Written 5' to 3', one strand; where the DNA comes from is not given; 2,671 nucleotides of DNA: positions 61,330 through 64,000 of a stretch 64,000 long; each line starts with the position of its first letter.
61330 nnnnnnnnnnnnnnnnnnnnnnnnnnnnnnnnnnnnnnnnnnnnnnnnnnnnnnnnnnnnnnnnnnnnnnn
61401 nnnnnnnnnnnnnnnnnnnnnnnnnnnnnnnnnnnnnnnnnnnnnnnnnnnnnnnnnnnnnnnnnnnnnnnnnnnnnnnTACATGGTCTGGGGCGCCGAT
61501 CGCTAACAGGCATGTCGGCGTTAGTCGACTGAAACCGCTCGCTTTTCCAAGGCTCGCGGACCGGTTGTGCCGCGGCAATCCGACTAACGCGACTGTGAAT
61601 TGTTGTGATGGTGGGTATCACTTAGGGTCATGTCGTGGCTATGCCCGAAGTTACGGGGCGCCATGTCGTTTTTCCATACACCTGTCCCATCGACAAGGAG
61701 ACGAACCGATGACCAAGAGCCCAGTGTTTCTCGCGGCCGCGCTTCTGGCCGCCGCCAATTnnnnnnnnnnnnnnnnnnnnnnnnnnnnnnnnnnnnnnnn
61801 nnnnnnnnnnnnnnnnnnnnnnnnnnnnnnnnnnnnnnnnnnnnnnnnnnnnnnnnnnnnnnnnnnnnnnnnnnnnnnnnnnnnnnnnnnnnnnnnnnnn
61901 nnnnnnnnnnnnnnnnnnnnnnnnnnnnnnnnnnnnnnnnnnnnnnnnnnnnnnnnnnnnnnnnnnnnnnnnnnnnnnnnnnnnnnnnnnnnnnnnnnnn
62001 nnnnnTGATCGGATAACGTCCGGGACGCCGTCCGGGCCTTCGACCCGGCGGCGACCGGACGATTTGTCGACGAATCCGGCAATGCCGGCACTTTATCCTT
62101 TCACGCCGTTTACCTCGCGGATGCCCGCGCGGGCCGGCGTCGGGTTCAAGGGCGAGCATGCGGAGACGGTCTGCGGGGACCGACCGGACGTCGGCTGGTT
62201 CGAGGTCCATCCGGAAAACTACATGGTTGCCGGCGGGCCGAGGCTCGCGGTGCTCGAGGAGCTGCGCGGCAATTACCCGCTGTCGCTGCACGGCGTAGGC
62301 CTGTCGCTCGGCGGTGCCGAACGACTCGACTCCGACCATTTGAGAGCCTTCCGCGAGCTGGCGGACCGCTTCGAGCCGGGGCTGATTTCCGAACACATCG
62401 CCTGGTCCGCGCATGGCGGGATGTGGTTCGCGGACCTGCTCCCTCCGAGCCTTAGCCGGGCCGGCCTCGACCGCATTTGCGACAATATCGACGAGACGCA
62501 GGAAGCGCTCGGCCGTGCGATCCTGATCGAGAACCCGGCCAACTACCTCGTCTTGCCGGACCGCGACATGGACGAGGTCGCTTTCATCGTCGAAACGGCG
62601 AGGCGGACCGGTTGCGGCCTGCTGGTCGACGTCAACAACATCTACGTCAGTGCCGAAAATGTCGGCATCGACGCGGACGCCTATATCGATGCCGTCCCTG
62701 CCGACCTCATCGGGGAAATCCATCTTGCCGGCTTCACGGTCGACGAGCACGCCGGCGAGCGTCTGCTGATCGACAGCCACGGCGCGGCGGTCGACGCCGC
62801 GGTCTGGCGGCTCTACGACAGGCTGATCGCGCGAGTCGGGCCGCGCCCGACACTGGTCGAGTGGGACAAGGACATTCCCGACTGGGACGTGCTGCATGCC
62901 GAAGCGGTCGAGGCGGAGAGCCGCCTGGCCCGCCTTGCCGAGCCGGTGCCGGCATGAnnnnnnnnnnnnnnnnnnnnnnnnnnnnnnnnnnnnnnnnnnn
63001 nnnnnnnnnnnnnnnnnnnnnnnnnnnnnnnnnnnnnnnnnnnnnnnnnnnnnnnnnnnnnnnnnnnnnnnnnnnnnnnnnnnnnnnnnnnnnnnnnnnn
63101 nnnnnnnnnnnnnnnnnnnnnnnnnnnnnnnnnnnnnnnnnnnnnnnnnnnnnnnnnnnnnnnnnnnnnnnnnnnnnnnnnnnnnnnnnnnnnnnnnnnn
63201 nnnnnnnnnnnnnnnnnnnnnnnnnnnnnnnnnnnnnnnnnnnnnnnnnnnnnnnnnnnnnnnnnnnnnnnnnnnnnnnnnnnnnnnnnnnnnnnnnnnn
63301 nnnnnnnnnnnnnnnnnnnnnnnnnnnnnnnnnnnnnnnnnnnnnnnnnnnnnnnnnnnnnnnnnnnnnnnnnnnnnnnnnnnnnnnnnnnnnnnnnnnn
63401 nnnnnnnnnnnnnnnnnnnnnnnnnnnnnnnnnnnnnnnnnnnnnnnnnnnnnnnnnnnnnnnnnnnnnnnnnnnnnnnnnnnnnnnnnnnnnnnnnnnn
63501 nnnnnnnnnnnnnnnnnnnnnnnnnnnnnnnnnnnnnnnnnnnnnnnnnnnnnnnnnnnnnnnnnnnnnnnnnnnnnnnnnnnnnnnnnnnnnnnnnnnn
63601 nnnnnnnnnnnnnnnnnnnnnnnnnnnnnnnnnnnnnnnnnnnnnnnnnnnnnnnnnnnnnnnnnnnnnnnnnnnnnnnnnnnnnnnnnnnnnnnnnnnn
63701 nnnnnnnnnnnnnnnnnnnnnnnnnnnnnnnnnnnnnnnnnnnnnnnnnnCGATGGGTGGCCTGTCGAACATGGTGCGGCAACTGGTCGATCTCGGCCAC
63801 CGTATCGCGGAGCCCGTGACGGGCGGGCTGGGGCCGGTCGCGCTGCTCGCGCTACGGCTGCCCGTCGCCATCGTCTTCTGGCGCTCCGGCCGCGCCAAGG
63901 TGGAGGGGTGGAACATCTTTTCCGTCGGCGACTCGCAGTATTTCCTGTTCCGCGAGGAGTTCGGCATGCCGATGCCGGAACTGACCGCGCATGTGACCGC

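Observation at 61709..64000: Bufferin-type RiPP biosynthetic operon (DUF2282 precursor, DUF692/MNIO, DUF2063, DoxX)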

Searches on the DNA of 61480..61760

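Call 33: search_rna_families(source=window, start=61480, end=61760, threshold=evalue, max_evalue=1)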
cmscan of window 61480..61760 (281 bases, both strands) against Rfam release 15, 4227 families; matches with E-value up to 1: 0.
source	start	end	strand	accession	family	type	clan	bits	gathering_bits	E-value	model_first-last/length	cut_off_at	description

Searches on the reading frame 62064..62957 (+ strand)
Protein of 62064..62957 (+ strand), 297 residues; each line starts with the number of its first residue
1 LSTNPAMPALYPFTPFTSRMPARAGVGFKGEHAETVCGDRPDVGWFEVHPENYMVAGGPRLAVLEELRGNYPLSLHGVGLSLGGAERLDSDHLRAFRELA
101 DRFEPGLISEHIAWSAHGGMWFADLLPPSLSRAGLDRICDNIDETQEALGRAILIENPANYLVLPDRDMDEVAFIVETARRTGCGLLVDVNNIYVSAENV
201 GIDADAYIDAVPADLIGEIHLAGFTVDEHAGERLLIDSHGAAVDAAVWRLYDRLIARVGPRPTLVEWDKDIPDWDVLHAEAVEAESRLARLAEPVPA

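Call 3: search_protein_families(library=pfam, proteins=[window:62064-62954:+], max_evalue=0.01)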
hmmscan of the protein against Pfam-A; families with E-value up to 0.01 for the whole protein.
window:62064-62954:+ (297 aa): 2 families
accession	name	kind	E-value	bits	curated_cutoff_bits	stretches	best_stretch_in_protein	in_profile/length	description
PF05114.20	MbnB_TglH_ChrH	-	5.5e-95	318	25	1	24-286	2-260/263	RiPP precursor modification enzyme MbnB/TglH/ChrH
PF01261.30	AP_endonuc_2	-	0.00021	21.5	31.1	1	117-239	88-199/249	Xylose isomerase-like TIM barrel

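Call 4: search_protein_families(library=ncbifam, proteins=[window:62064-62954:+], max_evalue=0.01)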
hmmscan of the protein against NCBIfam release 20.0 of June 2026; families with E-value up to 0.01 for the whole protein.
window:62064-62954:+ (297 aa): 5 families
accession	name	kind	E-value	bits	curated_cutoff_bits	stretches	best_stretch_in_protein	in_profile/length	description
NF050167.1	MNIO_BufB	equivalog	1.2e-106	355.9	310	1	24-284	1-261/262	MNIO family bufferin maturase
NF003818.2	PRK05409.1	equivalog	1.5e-58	198.4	360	1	24-281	2-257/264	HvfB family MNIO-type RiPP peptide maturase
NF050151.1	RiPP_MNIO_ApyH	equivalog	6.1e-26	91.2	400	1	66-279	50-271/283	multinuclear non-heme iron-dependent oxidative enzyme ApyH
TIGR04159.2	methbact_MbnB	equivalog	5.3e-13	49.1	325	1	95-255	72-225/261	methanobactin biosynthesis protein MbnB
NF050165.1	MNIO_ChrH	equivalog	1.6e-07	30.7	600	1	76-255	62-244/363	MNIO family chryseobactin maturase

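Call 5: find_encoding_contigs(protein=window:62064-62957:+, flank=10000, max_places=6)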
Protein window:62064-62957:+ (297 aa): no gene with exactly this product is on record in the collection.

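Call 9: find_related_loci(query=window:62064-62954:+, collection=genome_contigs, flank=10000)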
Query window:62064-62954:+ (297 aa) in genome_contigs; peptide patterns used: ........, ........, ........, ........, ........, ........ (x = any residue, [..] = any of these).
347 stretches matched a pattern; 295 encode a relative of the query (tblastn E <= 1e-3); the best 80 are kept; 80 distinct loci.
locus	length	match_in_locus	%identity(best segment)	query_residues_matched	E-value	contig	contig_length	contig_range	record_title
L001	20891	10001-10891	92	1-297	0e+0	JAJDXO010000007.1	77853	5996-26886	MAG: Rhodospirillales bacterium isolate jk18x27bins.37 k141_747361, whole genome shotgun sequence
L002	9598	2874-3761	91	3-297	6e-178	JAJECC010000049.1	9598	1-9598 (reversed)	MAG: Rhodospirillales bacterium isolate jk18x9bins.84 k141_149071, whole genome shotgun sequence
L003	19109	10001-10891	87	1-297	1e-175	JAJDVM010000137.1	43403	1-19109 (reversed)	MAG: Defluviicoccus sp. isolate jk18x22bins.41 k141_508065, whole genome shotgun sequence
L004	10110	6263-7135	87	7-297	4e-167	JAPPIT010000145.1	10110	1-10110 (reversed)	MAG: Defluviicoccus sp. isolate RHO2_bin_2 NODE_7523_length_10110_cov_52.712879, whole genome shotgun sequence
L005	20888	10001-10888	83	2-297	4e-164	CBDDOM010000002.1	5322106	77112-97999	MAG: Alphaproteobacteria bacterium isolate 78d396fd-9330-4943-9dc2-f94f35060de0 genome assembly, contig: contig_2, whole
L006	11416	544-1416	84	7-297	5e-163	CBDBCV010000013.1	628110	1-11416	MAG: Alphaproteobacteria bacterium isolate 0a395d48-fa07-49d0-ad8e-9481763700a5 genome assembly, contig: contig_13, whol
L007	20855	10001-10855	82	13-297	4e-159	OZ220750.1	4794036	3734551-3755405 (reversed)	MAG: Alphaproteobacteria bacterium isolate e85b98a5-d515-444b-a553-27111d8e7dd0 genome assembly, chromosome: 1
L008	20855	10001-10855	82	13-297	2e-158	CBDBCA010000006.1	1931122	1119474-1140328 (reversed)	MAG: Alphaproteobacteria bacterium isolate 48c0c1bc-ee5b-4fda-b559-4fcb29a961b4 genome assembly, contig: contig_6, whole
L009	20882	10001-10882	78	4-297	9e-155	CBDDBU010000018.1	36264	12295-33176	MAG: Alphaproteobacteria bacterium isolate db830041-b926-46c0-9ca5-8871466c229b genome assembly, contig: contig_18, whol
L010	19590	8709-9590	78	4-297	9e-155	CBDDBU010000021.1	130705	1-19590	MAG: Alphaproteobacteria bacterium isolate db830041-b926-46c0-9ca5-8871466c229b genome assembly, contig: contig_21, whol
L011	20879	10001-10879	77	5-297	2e-149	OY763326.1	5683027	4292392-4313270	MAG: Alphaproteobacteria bacterium isolate a2cc6ff1-66e2-439d-8a67-f3e3a687b116 genome assembly, chromosome: 1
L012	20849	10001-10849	80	15-297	6e-149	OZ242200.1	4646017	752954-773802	MAG: Alphaproteobacteria bacterium isolate c7213ef7-7b21-4b7f-b524-caa2f272e1da genome assembly, chromosome: 1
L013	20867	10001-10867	74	5-297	5e-143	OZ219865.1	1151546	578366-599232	MAG: Alphaproteobacteria bacterium isolate 558767b7-c9c4-4971-8057-2abcdc083aa7 genome assembly, chromosome: 1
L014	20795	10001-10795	77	23-287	7e-137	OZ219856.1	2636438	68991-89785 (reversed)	MAG: Alphaproteobacteria bacterium isolate d3d0b66b-18c7-443e-bf48-04344bd14b82 genome assembly, chromosome: 1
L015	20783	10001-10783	78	23-283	9e-137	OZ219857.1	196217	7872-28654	MAG: Alphaproteobacteria bacterium isolate d3d0b66b-18c7-443e-bf48-04344bd14b82 genome assembly, chromosome: 2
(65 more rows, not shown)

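Call 15: search_solved_structures(query=window:62064-62954:+, max_evalue=0.001, show_alignments=1)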
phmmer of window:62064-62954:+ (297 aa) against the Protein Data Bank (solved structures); distinct sequences matched with E-value up to 0.001: 8.
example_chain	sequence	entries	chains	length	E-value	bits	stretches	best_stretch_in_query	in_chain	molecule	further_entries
3bww_A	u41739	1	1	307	4.8e-31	111.6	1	23-237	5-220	Protein of unknown function DUF692/COG3220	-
8hci_D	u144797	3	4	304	5.3e-17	65.5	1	79-268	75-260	DUF692 family protein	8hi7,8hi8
7dz9_A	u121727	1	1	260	3.5e-07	33.2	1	96-274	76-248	MbnB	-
7dz9_B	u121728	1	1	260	3.5e-07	33.2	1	96-274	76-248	cpMbnB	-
7tcr_A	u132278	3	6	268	2.7e-06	30.3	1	96-240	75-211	Methanobactin biosynthesis cassette protein MbnB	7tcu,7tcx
7tcw_A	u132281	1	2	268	6.9e-06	29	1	96-224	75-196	Methanobactin biosynthesis cassette protein MbnB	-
7fc0_B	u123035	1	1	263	4.1e-05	26.4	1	91-243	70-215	Methanobactin biosynthesis cassette protein MbnB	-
7fc0_E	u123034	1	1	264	4.2e-05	26.4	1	91-243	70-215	Methanobactin biosynthesis cassette protein MbnB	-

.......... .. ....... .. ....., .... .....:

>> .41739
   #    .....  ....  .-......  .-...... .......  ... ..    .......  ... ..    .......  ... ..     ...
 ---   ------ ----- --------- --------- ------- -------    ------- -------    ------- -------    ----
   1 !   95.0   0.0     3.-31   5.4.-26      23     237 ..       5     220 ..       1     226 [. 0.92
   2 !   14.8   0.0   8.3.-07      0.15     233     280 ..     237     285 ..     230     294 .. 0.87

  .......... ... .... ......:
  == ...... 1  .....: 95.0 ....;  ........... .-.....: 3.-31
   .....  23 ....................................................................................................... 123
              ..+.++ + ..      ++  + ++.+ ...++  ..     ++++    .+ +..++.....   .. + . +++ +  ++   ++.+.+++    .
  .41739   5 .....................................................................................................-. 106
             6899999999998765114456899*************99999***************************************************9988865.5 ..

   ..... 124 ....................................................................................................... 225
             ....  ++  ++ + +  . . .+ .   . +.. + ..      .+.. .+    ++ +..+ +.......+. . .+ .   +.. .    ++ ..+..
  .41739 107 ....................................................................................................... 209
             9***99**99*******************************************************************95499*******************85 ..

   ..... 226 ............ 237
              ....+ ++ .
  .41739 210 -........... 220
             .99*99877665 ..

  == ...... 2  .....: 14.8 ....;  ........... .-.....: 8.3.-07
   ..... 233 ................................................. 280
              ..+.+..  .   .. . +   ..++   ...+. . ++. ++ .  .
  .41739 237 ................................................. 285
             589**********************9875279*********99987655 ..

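Call 21: search_protein_families(library=pfam, proteins=[L003:11690-12145:+, L003:12234-13256:+, L003:13327-15300:+, L003:15341-17032:+, L001:11690-12145:+, L001:12446-13879:-, L001:14176-16500:-, L007:11654-12109:+, L007:13307-15277:+], max_evalue=0.0001)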
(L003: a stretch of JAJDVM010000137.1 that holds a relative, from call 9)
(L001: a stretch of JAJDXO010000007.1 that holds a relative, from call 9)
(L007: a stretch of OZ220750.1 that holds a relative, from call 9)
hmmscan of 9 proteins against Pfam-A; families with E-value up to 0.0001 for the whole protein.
L003:11690-12145:+ (152 aa): 2 families
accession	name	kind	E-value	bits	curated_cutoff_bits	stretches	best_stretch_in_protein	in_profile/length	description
PF07681.17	DoxX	-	1.9e-19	70.5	23.6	1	31-117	2-83/85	DoxX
PF04173.18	DoxD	-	8.2e-07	29.5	22.7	1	82-151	69-146/167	TQO small subunit DoxD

L003:12234-13256:+ (341 aa): 2 families
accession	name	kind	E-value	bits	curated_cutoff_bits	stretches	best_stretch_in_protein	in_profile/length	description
PF16868.10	NMT1_3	-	1.8e-44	152.9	27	1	35-330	3-289/289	NMT1-like family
PF12974.12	Phosphonate-bd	-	6e-05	23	27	0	128-303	89-227/242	ABC transporter, phosphonate, periplasmic substrate-binding protein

L003:13327-15300:+ (658 aa): 2 families
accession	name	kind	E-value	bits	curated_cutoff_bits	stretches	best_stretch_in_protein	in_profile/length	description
PF06808.19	DctM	-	1.1e-70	239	23.8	1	142-570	15-410/413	Tripartite ATP-independent periplasmic transporter, DctM component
PF03600.22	CitMHS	-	2.5e-05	24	31.9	1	188-506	33-327/336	Citrate transporter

L003:15341-17032:+ (564 aa): 3 families
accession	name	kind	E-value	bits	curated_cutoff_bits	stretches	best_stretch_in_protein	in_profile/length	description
PF02775.26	TPP_enzyme_C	-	5.6e-23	81.8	21.9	1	409-550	8-144/151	Thiamine pyrophosphate enzyme, C-terminal TPP binding domain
PF02776.23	TPP_enzyme_N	-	4e-19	69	26.8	1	6-109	2-100/119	Thiamine pyrophosphate enzyme, N-terminal TPP binding domain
PF00205.28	TPP_enzyme_M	-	6.2e-13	49.1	30.4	1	208-336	2-137/137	Thiamine pyrophosphate enzyme, central domain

L001:11690-12145:+ (152 aa): 2 families
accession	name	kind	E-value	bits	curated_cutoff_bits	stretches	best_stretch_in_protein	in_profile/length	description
PF07681.17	DoxX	-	1.1e-18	68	23.6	1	30-117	1-83/85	DoxX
PF04173.18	DoxD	-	9.2e-06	26.1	22.7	1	73-151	60-146/167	TQO small subunit DoxD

L001:12446-13879:- (477 aa): 2 families
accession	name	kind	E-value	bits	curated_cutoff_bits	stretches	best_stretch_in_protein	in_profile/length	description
PF02913.24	FAD-oxidase_C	-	1.1e-40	140.4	21.2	1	215-474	1-248/248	FAD linked oxidases, C-terminal domain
PF01565.28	FAD_binding_4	-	8e-36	123.2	26.4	1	39-177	2-137/139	FAD binding domain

L001:14176-16500:- (774 aa): 3 families
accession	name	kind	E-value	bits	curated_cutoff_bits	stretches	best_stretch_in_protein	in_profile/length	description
PF20256.3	MoCoBD_2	-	6.4e-71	239.6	27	1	432-701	1-278/283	Molybdopterin cofactor-binding domain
PF02738.23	MoCoBD_1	-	1.6e-59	201.4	27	1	158-405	5-244/244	Molybdopterin cofactor-binding domain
PF01315.27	Ald_Xan_dh_C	-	1.4e-26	93.4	31.3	1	20-139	2-109/110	Aldehyde oxidase and xanthine dehydrogenase, a/b hammerhead domain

L007:11654-12109:+ (152 aa): 2 families
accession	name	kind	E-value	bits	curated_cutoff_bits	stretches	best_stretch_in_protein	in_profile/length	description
PF07681.17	DoxX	-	1.1e-19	71.3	23.6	1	31-117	2-83/85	DoxX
PF04173.18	DoxD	-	1.1e-05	25.9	22.7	1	83-151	70-146/167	TQO small subunit DoxD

L007:13307-15277:+ (657 aa): 1 family
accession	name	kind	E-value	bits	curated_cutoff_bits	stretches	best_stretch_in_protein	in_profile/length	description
PF06808.19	DctM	-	8.3e-68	229.5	23.8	1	142-569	16-410/413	Tripartite ATP-independent periplasmic transporter, DctM component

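Call 27: search_solved_structures(query=window:62064-62954:+, max_evalue=0.00001, show_alignments=5)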
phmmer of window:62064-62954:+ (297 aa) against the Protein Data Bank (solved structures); distinct sequences matched with E-value up to 0.00001: 6.
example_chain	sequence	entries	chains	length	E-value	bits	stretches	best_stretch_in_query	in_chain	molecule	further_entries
3bww_A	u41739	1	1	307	4.8e-31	111.6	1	23-237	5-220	Protein of unknown function DUF692/COG3220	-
8hci_D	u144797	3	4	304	5.3e-17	65.5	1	79-268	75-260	DUF692 family protein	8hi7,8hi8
7dz9_A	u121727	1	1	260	3.5e-07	33.2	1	96-274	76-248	MbnB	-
7dz9_B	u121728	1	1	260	3.5e-07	33.2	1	96-274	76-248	cpMbnB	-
7tcr_A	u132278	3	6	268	2.7e-06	30.3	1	96-240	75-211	Methanobactin biosynthesis cassette protein MbnB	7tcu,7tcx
7tcw_A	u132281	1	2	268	6.9e-06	29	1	96-224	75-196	Methanobactin biosynthesis cassette protein MbnB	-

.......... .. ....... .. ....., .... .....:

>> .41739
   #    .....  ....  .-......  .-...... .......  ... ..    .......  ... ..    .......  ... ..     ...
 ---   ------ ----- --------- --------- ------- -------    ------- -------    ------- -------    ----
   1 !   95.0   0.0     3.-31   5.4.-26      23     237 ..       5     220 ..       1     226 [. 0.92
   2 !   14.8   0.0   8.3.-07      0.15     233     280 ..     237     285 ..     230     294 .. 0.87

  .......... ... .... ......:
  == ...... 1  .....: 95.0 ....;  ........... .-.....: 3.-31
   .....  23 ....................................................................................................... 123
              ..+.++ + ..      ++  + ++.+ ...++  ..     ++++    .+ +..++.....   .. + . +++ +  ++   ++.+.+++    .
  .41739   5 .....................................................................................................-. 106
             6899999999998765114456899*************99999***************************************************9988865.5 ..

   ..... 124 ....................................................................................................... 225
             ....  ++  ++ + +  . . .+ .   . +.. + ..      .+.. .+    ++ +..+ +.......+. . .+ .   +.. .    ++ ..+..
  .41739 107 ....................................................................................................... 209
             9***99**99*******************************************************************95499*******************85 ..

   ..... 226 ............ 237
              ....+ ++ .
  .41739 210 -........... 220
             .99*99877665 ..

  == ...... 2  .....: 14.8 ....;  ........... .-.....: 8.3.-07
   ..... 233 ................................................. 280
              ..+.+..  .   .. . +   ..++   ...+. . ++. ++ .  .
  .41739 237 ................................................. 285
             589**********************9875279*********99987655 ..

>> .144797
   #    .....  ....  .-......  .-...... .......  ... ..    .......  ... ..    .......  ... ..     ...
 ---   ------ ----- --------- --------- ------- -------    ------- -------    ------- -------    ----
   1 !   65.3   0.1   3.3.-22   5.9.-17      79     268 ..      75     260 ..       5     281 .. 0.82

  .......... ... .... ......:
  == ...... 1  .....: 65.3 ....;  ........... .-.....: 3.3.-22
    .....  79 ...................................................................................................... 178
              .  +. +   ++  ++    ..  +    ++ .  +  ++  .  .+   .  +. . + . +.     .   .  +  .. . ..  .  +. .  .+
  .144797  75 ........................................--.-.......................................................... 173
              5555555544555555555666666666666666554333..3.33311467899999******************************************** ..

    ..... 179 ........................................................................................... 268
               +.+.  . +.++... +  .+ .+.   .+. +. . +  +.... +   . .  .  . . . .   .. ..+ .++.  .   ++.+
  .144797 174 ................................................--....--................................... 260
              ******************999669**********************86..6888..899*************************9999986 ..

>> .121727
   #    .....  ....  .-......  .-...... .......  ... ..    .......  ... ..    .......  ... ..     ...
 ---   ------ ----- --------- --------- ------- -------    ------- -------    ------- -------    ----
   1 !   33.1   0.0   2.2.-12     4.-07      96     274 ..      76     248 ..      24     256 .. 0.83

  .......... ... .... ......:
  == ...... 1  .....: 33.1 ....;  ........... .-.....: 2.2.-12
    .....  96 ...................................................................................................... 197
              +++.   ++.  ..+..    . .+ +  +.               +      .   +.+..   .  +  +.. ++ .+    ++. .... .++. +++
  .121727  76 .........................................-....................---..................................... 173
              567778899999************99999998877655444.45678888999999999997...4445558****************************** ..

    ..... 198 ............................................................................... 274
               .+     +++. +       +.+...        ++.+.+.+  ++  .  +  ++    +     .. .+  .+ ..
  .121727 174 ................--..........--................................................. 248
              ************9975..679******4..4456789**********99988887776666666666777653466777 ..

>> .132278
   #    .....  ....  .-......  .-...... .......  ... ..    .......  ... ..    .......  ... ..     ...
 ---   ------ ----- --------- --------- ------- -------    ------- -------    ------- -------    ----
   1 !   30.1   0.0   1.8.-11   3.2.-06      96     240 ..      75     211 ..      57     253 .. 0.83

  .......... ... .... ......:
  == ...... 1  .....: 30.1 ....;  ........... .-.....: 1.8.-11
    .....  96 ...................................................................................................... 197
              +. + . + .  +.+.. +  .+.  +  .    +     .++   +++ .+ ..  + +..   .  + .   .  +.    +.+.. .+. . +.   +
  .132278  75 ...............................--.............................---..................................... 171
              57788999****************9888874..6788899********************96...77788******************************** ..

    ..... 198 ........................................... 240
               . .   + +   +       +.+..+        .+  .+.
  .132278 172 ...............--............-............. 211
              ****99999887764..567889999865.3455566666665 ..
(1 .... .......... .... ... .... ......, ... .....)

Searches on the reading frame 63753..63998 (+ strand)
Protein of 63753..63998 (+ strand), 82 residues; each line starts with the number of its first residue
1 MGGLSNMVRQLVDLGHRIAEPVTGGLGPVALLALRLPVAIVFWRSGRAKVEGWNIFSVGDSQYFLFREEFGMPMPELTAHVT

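Call 3: search_protein_families(library=pfam, proteins=[window:63753-63998:+], max_evalue=0.01)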
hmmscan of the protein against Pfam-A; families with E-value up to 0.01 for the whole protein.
window:63753-63998:+ (82 aa): 1 family
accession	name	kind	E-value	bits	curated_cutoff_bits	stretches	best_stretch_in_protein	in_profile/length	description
PF07681.17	DoxX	-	1.9e-05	25.6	23.6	1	30-81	1-47/85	DoxX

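Call 4: search_protein_families(library=ncbifam, proteins=[window:63753-63998:+], max_evalue=0.01)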
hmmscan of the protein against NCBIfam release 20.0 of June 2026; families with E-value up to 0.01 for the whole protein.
window:63753-63998:+ (82 aa): 1 family
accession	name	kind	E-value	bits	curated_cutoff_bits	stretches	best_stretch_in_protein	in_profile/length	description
NF050144.1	matur_HvfX_fam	equivalog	0.00015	21.9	80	1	29-80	2-50/165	HvfX family Cu-binding RiPP maturation protein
